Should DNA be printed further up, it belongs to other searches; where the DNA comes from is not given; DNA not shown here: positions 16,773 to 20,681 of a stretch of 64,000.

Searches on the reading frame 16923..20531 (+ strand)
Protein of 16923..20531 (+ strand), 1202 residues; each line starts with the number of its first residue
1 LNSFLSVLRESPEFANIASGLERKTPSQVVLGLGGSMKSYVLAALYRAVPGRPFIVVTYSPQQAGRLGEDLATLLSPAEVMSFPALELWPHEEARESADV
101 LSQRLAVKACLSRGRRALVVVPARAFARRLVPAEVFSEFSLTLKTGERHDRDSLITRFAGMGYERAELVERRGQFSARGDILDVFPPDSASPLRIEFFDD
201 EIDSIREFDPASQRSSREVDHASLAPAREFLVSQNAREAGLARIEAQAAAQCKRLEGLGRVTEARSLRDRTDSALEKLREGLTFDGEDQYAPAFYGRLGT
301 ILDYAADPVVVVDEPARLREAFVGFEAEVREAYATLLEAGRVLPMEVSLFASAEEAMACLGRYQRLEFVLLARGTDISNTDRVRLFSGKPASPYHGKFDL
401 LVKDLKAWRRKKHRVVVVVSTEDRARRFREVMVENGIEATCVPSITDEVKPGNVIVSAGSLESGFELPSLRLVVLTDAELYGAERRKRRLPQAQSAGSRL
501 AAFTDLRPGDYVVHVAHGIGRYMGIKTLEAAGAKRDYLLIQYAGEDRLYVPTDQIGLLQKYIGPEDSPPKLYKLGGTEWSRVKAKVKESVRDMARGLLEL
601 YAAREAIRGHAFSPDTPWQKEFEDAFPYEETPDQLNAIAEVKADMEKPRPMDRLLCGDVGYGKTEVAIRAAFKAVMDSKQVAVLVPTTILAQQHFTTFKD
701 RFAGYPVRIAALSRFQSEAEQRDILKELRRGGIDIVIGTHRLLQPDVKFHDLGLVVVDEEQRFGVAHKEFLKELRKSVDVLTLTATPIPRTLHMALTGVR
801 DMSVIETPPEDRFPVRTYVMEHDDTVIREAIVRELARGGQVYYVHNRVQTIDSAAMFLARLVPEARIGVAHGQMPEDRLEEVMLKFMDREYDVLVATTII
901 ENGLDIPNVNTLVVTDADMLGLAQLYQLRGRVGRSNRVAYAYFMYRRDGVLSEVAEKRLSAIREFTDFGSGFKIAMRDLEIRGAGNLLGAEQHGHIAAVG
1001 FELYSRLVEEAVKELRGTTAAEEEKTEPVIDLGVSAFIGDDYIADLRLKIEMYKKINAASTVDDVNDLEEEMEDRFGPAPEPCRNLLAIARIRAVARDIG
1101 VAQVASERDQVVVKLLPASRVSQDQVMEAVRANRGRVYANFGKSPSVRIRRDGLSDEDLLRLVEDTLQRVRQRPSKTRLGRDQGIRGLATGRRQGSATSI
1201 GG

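Call 38: search_protein_families(library=pfam, proteins=[window:16923-20531:+])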
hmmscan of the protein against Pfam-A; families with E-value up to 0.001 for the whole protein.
window:16923-20531:+ (1202 aa): 8 families
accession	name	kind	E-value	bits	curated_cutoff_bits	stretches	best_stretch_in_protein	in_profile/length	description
PF17757.6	UvrB_inter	-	2.2e-29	101.8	22.9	1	141-230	1-91/91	UvrB interaction domain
PF00271.37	Helicase_C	-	3.2e-25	89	23.5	1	830-935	5-109/110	Helicase conserved C-terminal domain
PF00270.35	DEAD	-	3.7e-25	89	26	1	631-793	1-165/167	DEAD/DEAH box helicase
PF03461.20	TRCF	-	4.4e-25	88.3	25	1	1032-1124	1-93/95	TRCF domain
PF02559.22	CarD_TRCF_RID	-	4.3e-23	81.6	23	1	506-562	1-57/57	CarD-like/TRCF RID domain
PF04851.21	ResIII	-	6.8e-08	33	22.5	1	631-787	5-162/164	Type III restriction enzyme, res subunit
PF22590.2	Cas3-like_C_2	-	9.6e-06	26.3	27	1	838-936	2-105/106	CRISPR-associated nuclease/helicase Cas3, C-terminal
PF13401.12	AAA_22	-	0.00073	20.3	27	0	654-780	9-110/130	AAA domain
